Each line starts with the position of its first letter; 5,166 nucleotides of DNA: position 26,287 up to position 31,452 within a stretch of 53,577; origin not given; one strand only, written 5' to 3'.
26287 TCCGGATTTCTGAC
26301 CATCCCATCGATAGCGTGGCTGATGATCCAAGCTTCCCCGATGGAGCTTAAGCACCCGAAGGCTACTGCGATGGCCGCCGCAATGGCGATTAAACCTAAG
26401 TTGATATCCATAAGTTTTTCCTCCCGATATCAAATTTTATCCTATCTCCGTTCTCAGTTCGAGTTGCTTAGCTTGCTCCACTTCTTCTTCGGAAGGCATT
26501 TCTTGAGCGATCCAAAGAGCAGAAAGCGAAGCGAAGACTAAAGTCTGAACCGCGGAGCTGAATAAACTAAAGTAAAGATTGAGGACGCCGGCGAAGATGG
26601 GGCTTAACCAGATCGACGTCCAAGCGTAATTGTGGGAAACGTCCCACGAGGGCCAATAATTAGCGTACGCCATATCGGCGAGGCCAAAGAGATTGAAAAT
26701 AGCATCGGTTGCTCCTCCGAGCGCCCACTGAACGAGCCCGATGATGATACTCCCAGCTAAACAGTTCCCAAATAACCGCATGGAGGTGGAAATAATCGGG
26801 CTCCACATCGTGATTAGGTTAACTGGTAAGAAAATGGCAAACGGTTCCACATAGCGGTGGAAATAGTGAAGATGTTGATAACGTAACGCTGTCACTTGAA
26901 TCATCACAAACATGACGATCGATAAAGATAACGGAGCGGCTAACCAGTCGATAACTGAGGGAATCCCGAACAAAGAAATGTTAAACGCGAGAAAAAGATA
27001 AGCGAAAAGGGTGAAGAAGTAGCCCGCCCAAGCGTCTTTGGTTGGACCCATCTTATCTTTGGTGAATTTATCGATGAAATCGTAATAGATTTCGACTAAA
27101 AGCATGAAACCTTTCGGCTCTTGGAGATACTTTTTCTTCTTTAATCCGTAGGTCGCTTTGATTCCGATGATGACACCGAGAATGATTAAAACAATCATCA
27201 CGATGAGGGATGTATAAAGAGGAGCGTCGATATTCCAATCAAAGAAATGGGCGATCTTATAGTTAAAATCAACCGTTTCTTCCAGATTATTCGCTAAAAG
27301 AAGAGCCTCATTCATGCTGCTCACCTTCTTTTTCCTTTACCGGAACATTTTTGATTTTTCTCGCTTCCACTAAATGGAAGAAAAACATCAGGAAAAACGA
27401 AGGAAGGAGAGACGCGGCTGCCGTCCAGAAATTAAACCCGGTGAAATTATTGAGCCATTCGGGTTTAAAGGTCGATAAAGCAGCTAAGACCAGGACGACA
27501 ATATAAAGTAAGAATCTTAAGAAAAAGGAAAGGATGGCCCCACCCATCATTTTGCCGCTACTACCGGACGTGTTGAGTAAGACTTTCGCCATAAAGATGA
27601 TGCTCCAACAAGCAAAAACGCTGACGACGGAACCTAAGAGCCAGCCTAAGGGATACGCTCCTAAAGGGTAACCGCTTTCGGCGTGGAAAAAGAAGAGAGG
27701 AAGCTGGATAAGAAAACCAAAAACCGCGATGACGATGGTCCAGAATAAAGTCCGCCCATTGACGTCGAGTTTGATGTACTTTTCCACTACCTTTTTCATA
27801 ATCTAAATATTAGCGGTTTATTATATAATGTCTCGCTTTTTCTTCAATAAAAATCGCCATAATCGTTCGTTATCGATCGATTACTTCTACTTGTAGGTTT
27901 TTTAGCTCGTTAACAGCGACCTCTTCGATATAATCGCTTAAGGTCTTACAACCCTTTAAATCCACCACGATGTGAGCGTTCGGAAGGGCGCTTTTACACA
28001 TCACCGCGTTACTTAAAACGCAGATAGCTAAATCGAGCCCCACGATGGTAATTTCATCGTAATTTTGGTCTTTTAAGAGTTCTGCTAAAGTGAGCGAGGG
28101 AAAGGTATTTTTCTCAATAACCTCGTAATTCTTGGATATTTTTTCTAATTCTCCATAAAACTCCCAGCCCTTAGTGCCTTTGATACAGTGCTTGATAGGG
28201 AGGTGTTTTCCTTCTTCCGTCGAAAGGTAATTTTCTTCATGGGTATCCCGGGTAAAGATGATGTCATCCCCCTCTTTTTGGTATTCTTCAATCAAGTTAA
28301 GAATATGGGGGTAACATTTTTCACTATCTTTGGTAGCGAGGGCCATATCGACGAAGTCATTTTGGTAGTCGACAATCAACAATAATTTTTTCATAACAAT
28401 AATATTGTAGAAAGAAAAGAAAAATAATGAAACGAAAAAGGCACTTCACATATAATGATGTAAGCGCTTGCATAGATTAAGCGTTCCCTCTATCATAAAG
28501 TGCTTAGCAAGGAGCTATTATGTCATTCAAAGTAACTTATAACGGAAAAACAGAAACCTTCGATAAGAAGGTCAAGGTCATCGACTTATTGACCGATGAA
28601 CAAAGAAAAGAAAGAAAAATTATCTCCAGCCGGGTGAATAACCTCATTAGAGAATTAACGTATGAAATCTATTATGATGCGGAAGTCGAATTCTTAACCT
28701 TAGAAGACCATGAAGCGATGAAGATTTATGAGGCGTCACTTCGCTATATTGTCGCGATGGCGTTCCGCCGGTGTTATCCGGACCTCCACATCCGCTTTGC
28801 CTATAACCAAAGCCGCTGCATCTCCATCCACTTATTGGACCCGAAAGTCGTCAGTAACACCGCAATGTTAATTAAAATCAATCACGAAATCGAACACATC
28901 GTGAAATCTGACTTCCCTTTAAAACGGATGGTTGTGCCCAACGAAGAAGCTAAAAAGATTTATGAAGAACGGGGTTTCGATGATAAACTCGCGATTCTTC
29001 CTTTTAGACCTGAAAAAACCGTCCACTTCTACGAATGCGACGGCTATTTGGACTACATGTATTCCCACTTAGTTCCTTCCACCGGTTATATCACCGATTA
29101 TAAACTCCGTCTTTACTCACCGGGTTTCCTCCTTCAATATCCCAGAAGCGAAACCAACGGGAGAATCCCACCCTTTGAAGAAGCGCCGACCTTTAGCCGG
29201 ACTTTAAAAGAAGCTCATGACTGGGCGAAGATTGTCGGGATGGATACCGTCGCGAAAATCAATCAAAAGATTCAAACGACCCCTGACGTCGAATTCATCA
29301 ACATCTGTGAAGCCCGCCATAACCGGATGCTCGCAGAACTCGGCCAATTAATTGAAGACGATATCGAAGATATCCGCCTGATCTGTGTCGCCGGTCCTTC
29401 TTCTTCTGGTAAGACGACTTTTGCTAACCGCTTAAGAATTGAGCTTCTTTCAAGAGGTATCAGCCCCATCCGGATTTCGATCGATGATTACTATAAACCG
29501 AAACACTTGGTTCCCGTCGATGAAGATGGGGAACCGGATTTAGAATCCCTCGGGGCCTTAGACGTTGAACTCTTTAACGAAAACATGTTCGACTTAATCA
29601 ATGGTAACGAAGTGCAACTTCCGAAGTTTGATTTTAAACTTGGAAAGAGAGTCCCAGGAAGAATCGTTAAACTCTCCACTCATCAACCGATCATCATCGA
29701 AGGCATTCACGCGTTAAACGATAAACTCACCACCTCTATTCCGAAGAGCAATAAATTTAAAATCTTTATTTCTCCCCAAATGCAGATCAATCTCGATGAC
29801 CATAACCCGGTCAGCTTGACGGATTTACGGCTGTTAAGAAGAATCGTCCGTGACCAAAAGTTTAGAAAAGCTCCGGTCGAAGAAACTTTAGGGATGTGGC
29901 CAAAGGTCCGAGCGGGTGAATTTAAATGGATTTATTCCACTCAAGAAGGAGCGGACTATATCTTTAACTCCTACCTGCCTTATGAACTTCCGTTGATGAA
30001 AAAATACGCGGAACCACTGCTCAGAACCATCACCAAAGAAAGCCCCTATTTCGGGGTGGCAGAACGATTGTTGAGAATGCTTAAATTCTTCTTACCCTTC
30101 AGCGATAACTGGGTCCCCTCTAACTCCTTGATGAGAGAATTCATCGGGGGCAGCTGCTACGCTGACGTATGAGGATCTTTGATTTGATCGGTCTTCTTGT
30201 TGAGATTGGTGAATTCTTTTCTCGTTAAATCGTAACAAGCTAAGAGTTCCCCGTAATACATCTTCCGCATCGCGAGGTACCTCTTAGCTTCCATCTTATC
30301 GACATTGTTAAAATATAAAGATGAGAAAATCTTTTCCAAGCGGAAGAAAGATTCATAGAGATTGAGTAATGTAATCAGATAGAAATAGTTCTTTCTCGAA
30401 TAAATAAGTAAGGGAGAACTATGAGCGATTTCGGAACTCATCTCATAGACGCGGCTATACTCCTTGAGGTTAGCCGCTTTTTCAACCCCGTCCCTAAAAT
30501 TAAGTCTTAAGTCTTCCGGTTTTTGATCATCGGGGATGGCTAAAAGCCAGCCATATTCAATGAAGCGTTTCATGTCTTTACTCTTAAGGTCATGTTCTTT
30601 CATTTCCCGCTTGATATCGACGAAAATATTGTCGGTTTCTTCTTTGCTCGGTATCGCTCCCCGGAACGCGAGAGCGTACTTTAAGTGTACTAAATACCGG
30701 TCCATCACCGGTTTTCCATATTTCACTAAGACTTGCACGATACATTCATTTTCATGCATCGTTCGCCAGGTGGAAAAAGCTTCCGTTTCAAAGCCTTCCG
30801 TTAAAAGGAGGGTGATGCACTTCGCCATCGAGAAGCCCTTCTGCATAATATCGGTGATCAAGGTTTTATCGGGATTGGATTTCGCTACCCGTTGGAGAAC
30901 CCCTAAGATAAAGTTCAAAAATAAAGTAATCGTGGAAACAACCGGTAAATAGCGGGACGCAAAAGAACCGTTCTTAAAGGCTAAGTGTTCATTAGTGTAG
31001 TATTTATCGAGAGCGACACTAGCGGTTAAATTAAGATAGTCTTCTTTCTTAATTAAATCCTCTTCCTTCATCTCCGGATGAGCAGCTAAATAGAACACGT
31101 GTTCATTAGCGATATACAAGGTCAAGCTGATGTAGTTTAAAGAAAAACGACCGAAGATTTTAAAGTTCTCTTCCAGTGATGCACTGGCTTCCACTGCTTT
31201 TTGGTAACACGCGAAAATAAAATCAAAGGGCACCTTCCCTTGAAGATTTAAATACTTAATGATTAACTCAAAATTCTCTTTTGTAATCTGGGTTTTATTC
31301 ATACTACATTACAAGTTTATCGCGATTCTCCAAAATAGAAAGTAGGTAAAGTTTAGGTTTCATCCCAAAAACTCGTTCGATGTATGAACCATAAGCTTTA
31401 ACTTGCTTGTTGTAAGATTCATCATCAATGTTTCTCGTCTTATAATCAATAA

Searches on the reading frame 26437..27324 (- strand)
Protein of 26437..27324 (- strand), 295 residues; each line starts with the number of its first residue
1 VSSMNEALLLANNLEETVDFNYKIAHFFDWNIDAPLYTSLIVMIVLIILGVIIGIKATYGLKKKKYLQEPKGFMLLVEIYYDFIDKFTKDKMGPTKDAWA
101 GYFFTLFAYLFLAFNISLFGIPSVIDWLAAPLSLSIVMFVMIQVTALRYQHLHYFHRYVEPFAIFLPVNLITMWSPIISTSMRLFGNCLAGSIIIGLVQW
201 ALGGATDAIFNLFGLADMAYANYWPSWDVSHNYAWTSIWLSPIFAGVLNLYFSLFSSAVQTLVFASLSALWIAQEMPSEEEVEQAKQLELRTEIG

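Call 44: search_protein_families(library=pfam, proteins=[window:26437-27324:-])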
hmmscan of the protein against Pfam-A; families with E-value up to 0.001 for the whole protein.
window:26437-27324:- (295 aa): 1 family
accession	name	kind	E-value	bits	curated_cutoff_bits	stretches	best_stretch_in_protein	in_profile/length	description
PF00119.25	ATP-synt_A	-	1.8e-29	103.6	33.9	1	44-272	2-216/217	ATP synthase A chain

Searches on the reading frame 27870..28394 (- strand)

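Call 44: search_protein_families(library=pfam, proteins=[window:27870-28394:-])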
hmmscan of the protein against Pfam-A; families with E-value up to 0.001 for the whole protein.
window:27870-28394:- (174 aa): 1 family
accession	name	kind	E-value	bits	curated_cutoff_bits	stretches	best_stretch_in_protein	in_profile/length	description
PF00857.26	Isochorismatase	-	2.1e-23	83.7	27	1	4-173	2-172/175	Isochorismatase domain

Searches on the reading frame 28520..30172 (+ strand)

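Call 44: search_protein_families(library=pfam, proteins=[window:28520-30172:+])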
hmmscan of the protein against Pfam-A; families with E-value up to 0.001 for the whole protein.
window:28520-30172:+ (550 aa): 1 family
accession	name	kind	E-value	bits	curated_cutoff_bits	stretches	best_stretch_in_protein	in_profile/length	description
PF00485.24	PRK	-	5.8e-13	49.5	22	1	287-484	1-189/196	Phosphoribulokinase / Uridine kinase family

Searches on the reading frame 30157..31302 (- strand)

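Call 6: search_protein_families(library=pfam, proteins=[window:30157-31302:-])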
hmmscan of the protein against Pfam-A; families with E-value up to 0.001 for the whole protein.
window:30157-31302:- (381 aa): 1 family
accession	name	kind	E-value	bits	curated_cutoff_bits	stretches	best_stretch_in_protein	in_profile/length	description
PF18928.5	DUF5677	-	2e-11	44.7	27.1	1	152-300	7-155/166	Family of unknown function (DUF5677)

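Call 82: search_protein_families(library=padloc, proteins=[window:30157-31302:-], max_evalue=0.01)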
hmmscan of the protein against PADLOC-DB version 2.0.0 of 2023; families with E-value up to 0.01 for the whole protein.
window:30157-31302:- (381 aa): 0 families
